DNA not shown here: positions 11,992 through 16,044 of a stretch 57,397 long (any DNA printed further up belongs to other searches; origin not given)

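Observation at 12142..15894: PolC without its proofreading exonuclease domain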

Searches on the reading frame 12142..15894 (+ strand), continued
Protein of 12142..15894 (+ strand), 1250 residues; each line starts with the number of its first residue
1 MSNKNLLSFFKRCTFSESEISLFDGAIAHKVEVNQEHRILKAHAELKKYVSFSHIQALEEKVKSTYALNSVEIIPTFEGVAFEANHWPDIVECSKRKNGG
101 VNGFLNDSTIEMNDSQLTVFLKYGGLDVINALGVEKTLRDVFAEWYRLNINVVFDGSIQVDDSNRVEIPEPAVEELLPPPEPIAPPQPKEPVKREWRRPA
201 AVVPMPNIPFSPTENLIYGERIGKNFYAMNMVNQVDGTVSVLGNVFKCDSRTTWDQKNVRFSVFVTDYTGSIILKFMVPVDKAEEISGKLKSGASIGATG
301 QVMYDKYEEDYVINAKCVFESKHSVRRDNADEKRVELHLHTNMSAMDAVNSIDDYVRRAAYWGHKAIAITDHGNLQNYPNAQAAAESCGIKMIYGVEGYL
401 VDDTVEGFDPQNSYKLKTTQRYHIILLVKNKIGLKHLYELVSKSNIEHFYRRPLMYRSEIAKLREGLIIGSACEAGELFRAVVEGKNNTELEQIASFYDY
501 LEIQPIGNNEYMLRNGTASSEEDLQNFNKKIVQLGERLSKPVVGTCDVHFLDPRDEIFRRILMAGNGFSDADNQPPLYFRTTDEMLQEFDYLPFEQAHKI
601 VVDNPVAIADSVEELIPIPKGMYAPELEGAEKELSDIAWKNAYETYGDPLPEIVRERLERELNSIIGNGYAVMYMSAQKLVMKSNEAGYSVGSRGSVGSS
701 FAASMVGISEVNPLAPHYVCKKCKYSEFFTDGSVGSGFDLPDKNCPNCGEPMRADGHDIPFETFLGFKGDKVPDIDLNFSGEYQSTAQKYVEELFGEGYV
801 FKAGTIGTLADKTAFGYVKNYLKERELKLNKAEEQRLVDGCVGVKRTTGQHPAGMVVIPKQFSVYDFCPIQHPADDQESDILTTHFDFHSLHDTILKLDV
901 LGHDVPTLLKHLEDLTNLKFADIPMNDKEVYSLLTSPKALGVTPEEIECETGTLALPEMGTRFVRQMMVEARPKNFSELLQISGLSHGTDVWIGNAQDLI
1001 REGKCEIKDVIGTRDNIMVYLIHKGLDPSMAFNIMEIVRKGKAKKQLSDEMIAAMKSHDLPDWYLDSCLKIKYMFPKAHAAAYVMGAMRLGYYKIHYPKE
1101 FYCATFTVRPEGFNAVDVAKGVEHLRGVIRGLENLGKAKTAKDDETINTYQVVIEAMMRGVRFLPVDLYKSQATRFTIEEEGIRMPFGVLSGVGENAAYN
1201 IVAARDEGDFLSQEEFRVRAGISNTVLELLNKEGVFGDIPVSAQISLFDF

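Call 14: find_related_loci(query=window:12142-15894:+, collection=genome_contigs, flank=10000)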
Query window:12142-15894:+ (1250 aa) in genome_contigs; peptide patterns used: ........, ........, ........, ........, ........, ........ (x = any residue, [..] = any of these).
224 stretches matched a pattern; 46 encode a relative of the query (tblastn E <= 1e-3); 46 distinct loci.
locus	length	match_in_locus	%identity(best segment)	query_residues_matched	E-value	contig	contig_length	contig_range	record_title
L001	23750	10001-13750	94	1-1250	0e+0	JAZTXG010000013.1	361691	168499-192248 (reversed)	MAG: Eubacteriales bacterium isolate T1900045331_YK20190020.MAGScoT_cleanbin_000008 SGB_6523_k141_2651352, whole genome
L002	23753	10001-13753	81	1-1250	0e+0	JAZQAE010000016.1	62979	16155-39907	MAG: Eubacteriales bacterium isolate T1900044643_TS20190109.MAGScoT_cleanbin_000009 SGB_1301_k141_1092349, whole genome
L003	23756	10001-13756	81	1-1250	0e+0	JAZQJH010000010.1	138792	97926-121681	MAG: Eubacteriales bacterium isolate T1900044621_TS20190087.MAGScoT_cleanbin_000007 SGB_886_k141_573344, whole genome sh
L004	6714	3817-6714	91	1-967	0e+0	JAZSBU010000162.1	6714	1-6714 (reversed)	MAG: Eubacteriales bacterium isolate T1900044925_TS20190391.MAGScoT_cleanbin_000005 SGB_3373_k141_1312887, whole genome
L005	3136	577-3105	74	1-841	0e+0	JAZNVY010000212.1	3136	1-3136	MAG: Eubacteriales bacterium isolate T1900044787_TS20190253.MAGScoT_cleanbin_000019 SGB_2618_k141_1638359, whole genome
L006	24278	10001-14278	61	9-1248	0e+0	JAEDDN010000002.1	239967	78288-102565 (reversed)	MAG: Oscillospiraceae bacterium isolate MAG033 NODE_6_length_239967_cov_31.171400, whole genome shotgun sequence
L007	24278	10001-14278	61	26-1248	0e+0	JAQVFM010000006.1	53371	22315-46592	MAG: Oscillospiraceae bacterium isolate STE_159 NODE_1042_length_53371_cov_6.101082_Sandtown_E, whole genome shotgun seq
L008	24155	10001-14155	60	52-1248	0e+0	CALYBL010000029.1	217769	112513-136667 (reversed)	MAG: uncultured Clostridia bacterium isolate E0_RM__bin169 genome assembly, contig: E0_RM__k127_1549125, whole genome sh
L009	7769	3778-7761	60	101-1248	0e+0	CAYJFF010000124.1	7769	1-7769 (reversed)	MAG TPA_asm: uncultured Oscillospiraceae bacterium isolate ERP123703_co2_270 genome assembly, contig: NODE_7016_length_7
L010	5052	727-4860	60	68-1248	0e+0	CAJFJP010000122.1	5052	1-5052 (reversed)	Candidatus Timburyella stercoris isolate Chicken_2_mag_40 genome assembly, contig: MAGpy_11413_2_idba_bin_40_fascaffold_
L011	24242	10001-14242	57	19-1248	0e+0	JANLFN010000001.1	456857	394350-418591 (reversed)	MAG: Eubacteriales bacterium isolate A05DMB11 NODE_9_length_456857_cov_18.241444, whole genome shotgun sequence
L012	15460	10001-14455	58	1-1250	0e+0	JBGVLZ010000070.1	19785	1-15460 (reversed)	MAG: Eubacteriales bacterium isolate fecal_MAG_27 fecal_MAG_27_contig_0070, whole genome shotgun sequence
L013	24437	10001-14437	58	1-1250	0e+0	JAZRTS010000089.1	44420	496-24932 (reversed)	MAG: Eubacteriales bacterium isolate T1900045339_YK20190028.MAGScoT_cleanbin_000009 SGB_6645_k141_726992, whole genome s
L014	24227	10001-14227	57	69-1250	0e+0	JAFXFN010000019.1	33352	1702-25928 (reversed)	MAG: Clostridia bacterium isolate RGIG6369 Sheep_Rectum-4__c350558, whole genome shotgun sequence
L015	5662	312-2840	57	412-1250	0e+0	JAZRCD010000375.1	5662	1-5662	MAG: Ructibacterium sp. isolate T1900045120_TC20190114.MAGScoT_cleanbin_000020 SGB_4831_k141_2604096, whole genome shotg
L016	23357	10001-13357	57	326-1250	0e+0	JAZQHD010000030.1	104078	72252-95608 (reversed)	MAG: Ructibacterium sp. isolate T1900044629_TS20190095.MAGScoT_cleanbin_000005 SGB_995_k141_1352902, whole genome shotgu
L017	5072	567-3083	58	416-1250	0e+0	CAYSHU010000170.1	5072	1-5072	MAG TPA_asm: uncultured Ruminococcus sp. isolate SRP199465_co1_571 genome assembly, contig: NODE_44792_length_5072_cov_5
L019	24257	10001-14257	58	34-1250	0e+0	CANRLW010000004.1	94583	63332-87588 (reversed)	MAG: uncultured Clostridia bacterium isolate Lapin-011__bin37 genome assembly, contig: Lapin-011__NODE_140_length_94583_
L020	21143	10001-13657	55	216-1249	0e+0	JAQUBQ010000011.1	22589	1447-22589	MAG: Clostridia bacterium isolate STCSWMC_110 NODE_5477_length_22589_cov_5.280652_ST_CSWMC, whole genome shotgun sequenc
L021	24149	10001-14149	58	71-1250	0e+0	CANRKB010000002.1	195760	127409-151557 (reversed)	MAG: uncultured Clostridia bacterium isolate Lapin-019__bin13 genome assembly, contig: Lapin-019__NODE_10_length_195760_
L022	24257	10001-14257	57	34-1250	0e+0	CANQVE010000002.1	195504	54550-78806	MAG: uncultured Clostridia bacterium isolate Lapin-032__bin103 genome assembly, contig: Lapin-032__NODE_65_length_195504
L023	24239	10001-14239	57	31-1250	0e+0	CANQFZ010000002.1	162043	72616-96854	MAG: uncultured Clostridia bacterium isolate Lapin-005__bin94 genome assembly, contig: Lapin-005__NODE_62_length_162043_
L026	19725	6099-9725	58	239-1250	0e+0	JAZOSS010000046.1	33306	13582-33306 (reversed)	MAG: Eubacteriales bacterium isolate T1900045543_YK20190237.MAGScoT_cleanbin_000008 SGB_7830_k141_192773, whole genome s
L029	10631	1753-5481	51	214-1249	0e+0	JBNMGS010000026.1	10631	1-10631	MAG: Lachnospira sp. isolate CM_BacLac695.142 k141_688830_length_10631_cov_10.0000, whole genome shotgun sequence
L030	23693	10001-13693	50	221-1249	0e+0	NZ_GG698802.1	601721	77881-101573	Limosilactobacillus coleohominis 101-4-CHN supercont1.1, whole genome shotgun sequence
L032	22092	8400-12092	50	221-1249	0e+0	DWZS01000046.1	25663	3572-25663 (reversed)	MAG TPA_asm: Candidatus Limosilactobacillus excrementigallinarum isolate 2685 CHK19__C336493_L25663_SAMEA104467167, whol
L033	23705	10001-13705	51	237-1250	0e+0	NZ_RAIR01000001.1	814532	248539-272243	Butyrivibrio sp. CB08 NODE_1_length_814532_cov_110.229, whole genome shotgun sequence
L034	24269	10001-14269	58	30-1250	0e+0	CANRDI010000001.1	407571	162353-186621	MAG: uncultured Clostridia bacterium isolate Lapin-026__bin55 genome assembly, contig: Lapin-026__NODE_4_length_407571_c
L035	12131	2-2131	58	545-1250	0e+0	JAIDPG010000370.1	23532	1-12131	MAG: Oscillospiraceae bacterium isolate SC0353_S20_3 SC0353_S20_3_contig_370, whole genome shotgun sequence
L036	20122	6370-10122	81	1-1250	0e+0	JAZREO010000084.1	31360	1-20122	MAG: Eubacteriales bacterium isolate T1900045499_YK20190193.MAGScoT_cleanbin_000006 SGB_7474_k141_397773, whole genome s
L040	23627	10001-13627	58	239-1250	0e+0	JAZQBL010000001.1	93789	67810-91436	MAG: Eubacteriales bacterium isolate T1900044641_TS20190107.MAGScoT_cleanbin_000010 SGB_1253_k141_670229, whole genome s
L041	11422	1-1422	58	778-1250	5e-174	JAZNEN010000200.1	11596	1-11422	MAG: Eubacteriales bacterium isolate T1900044719_TS20190185.MAGScoT_cleanbin_000044 SGB_1901_k141_2878958, whole genome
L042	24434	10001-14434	57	1-1250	0e+0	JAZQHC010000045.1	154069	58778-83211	MAG: Eubacteriales bacterium isolate T1900044629_TS20190095.MAGScoT_cleanbin_000008 SGB_996_k141_187791, whole genome sh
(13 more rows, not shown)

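Call 43: predict_structure(alignment_id=A1)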
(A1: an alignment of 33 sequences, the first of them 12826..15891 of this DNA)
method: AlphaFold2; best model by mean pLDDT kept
length: 1022 residues; sequences in the alignment: 33
mean_pLDDT: 87.2   pTM: 0.77
mean pLDDT of the five models: 87.2, 86.9, 85.4, 84.2, 82.8
residues with pLDDT >= 90: 462; 70-90: 505; 50-70: 42; < 50: 13
segments of 3 or more residues with pLDDT < 50: 579-581, 619-622, 1018-1022
pLDDT, mean of each block of 10 residues (from residue 1): 70 89 83 89 90 81 86 85 88 84 93 77 90 95 86 92 95 91 85 94 97 92 89 97 92 94 95 92 87 94 96 92 86 82 82 94 96 97 94 83 95 94 94 90 89 90 80 92 92 94 89 93 92 77 74 82 88 70 66 85 86 61 67 92 77 81 75 76 91 86 92 93 90 87 90 85 81 89 87 89 88 85 90 87 82 88 95 95 90 93 83 84 95 94 93 94 84 88 85 85 87 65 35
secondary structure, 60 per line:
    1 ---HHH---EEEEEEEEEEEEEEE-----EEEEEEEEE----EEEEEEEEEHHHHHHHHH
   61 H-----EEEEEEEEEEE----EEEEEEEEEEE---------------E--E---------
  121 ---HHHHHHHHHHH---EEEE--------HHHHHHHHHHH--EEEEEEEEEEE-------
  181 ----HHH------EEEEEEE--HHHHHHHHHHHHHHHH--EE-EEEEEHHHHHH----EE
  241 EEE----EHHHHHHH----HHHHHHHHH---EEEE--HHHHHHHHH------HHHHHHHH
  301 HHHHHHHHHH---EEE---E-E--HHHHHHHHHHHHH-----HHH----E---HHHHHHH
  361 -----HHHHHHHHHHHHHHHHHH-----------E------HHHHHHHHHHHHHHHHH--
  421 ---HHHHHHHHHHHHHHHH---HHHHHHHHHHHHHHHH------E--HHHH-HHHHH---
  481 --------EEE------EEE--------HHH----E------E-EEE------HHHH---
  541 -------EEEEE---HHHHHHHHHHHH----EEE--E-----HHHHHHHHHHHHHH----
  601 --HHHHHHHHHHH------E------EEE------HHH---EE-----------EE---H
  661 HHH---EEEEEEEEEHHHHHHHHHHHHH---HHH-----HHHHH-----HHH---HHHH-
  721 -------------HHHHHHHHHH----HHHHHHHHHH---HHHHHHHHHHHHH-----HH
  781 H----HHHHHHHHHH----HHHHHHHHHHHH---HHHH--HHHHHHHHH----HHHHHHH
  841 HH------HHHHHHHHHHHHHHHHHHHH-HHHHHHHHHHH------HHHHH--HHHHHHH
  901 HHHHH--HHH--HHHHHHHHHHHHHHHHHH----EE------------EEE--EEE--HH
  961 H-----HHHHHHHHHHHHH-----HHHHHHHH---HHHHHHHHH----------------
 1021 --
elements in order (helices of 4 or more, strands of 3 or more residues): E10-24 E30-38 E43-51 H52-61 E67-77 E82-92 H124-134 E138-141 H150-160 E163-173 E194-200 H203-218 E224-228 H229-234 E239-243 H249-255 H260-268 E272-275 H278-286 H293-310 E314-316 H325-337 H354-360 H366-383 H402-418 H424-439 H443-458 H468-471 H473-477 E489-491 E498-500 E525-527 H534-537 E548-552 H556-567 E572-574 H583-596 H603-613 E627-629 H660-663 E667-675 H676-688 H700-704 H716-719 H734-743 H748-757 H761-773 H786-795 H800-811 H815-818 H821-829 H834-842 H849-868 H870-880 H887-891 H894-905 H913-930 E949-951 E954-956 H967-979 H985-992 H996-1004
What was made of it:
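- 12142..13116 (+): PolC-specific N-terminal domains and OB fold (aa 1-325). The OB fold is modelled as a beta-barrel in the AF2 model (call 43).
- On PolC-type DNA polymerase III alpha: The OB barrel is present in the model (call 43).
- AF2 model with pLDDT 87, pTM 0.77 and a confident connector (call 43). The connector is only 17 aa, too short for any fold, and is confidently modelled as a loop (call 43).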

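Call 45: fold_search(model_id=the predicted structure, library=pdb)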
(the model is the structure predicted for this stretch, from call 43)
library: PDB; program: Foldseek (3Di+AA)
matches with E <= 10: 1264; with E <= 0.001: 37
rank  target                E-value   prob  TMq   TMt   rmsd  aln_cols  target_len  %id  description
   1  3f2b_A                0.0e+00  1.00  0.89  0.91   3.7      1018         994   50  DNA Polymerase PolC from Geobacillus kaustophilus complex with DNA, dGTP, Mg and Zn (released 2009-01-20)
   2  3f2c_A                0.0e+00  1.00  0.88  0.91   3.7      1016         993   50  DNA Polymerase PolC from Geobacillus kaustophilus complex with DNA, dGTP and Mn (released 2009-01-20)
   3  9qpc_A               4.5e-100  1.00  0.90  0.76   3.5      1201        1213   42  DNA polymerase with inhibitor (released 2025-09-24)
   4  9qrl_A                3.1e-93  1.00  0.84  0.79   3.3      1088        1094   44  DNA polymerase with inhibitor #2 (released 2025-09-24)
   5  9qrn_A                4.1e-89  1.00  0.82  0.76   3.5      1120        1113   42  DNA polymerase without DNA or inhibitor (released 2025-09-24)
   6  4jom                  1.9e-37  1.00  0.61  0.68   6.7      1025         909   22  Structure of E. coli Pol III 3mPHP mutant (released 2013-05-29)
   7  7pu7_A                7.8e-37  1.00  0.65  0.62   6.5      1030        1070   20  DNA polymerase from M. tuberculosis (released 2022-02-23)
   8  2hpi                  1.1e-36  1.00  0.61  0.55   7.6      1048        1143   21  Eubacterial and Eukaryotic Replicative DNA Polymerases are not Homologous: X-ray Structure of DNA Polymerase III (released 2006-09-19)
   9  4iqj_D                1.7e-36  1.00  0.59  0.52   8.4      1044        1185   20  Structure of PolIIIalpha-Tauc-DNA complex suggests an atomic model of the replisome (released 2013-03-13)
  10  4iqj_A                2.1e-36  1.00  0.61  0.54   8.0      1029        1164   21  Structure of PolIIIalpha-Tauc-DNA complex suggests an atomic model of the replisome (released 2013-03-13)
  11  2hnh                  6.2e-36  1.00  0.62  0.68   6.4      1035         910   21  Crystal structure of the catalytic alpha subunit of E. coli replicative DNA polymerase III (released 2006-09-19)
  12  4iqj_C                8.3e-36  1.00  0.59  0.52   8.2      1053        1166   20  Structure of PolIIIalpha-Tauc-DNA complex suggests an atomic model of the replisome (released 2013-03-13)
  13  5fkv_A                1.0e-35  1.00  0.65  0.58   5.6      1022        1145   22  cryo-EM structure of the E. coli replicative DNA polymerase complex bound to DNA (DNA polymerase III alpha, beta, epsi (released 2015-11-25)
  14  3e0d_A                1.1e-35  1.00  0.67  0.60   5.9      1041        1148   20  Insights into the Replisome from the Crystral Structure of the Ternary Complex of the Eubacterial DNA Polymerase III a (released 2008-09-23)
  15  5fkw_A                2.2e-35  1.00  0.64  0.70   5.6      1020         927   22  cryo-EM structure of the E. coli replicative DNA polymerase complex bound to DNA (DNA polymerase III alpha, beta, epsi (released 2015-11-25)
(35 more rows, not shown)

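Call 49: find_encoding_contigs(protein=P0074, flank=10000, max_places=2)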
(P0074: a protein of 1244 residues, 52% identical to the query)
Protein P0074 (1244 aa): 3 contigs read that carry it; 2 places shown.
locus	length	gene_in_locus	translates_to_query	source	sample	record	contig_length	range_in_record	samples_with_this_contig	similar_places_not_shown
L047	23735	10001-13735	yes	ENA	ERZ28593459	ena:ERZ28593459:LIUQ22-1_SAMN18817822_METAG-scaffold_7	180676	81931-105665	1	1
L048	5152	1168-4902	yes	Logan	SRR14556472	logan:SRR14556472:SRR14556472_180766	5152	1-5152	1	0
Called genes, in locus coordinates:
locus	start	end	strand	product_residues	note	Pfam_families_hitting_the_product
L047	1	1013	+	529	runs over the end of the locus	PF02450:LCAT (weak), PF00561:Abhydrolase_1 (faint)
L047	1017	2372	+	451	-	PF12708:Pect-lyase_RHGA_epim, PF00295:Glyco_hydro_28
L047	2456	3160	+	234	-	PF00696:AA_kinase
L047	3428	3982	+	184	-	PF01765:RRF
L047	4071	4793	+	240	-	PF01255:Prenyltransf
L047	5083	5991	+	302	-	PF01148:CTP_transf_1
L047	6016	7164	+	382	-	PF02670:DXP_reductoisom, PF08436:DXP_redisom_C, PF13288:DXPR_C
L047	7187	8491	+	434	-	PF02163:Peptidase_M50, PF00595:PDZ (faint), PF13180:PDZ_2 (faint), PF17820:PDZ_6 (faint)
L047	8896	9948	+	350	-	PF04551:GcpE, PF26540:GcpE_C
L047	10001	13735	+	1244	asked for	PF02811:PHP, PF07733:DNA_pol3_alpha, PF17657:DNA_pol3_finger, PF14579:HHH_6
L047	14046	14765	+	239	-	PF03009:GDPD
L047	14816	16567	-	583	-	PF20990:DUF2207_C (weak)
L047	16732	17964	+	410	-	PF00890:FAD_binding_2 (weak), PF01134:GIDA (faint), PF01266:DAO (faint), PF03486:HI0933_like, PF04820:Trp_halogenase (faint), PF07992:Pyr_redox_2, PF13450:NAD_binding_8 (faint), PF22780:HI0933_like_1st, +2 more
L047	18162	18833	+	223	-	PF02224:Cytidylate_kin, PF13189:Cytidylate_kin2, PF13238:AAA_18 (weak), PF13207:AAA_17 (faint)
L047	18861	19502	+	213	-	PF01553:Acyltransferase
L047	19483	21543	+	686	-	PF02401:LYTB, PF00575:S1 (weak), PF21710:Spt6_S1 (faint), PF23459:S1_RRP5 (faint), PF00575:S1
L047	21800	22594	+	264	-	PF18082:NAT_N, PF18164:GNAT_C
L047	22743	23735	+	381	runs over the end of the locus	PF13477:Glyco_trans_4_2, PF13439:Glyco_transf_4, PF13579:Glyco_trans_4_4, PF20706:GT4-conflict, PF00534:Glycos_transf_1, PF13692:Glyco_trans_1_4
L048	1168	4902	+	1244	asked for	PF02811:PHP, PF07733:DNA_pol3_alpha, PF17657:DNA_pol3_finger, PF14579:HHH_6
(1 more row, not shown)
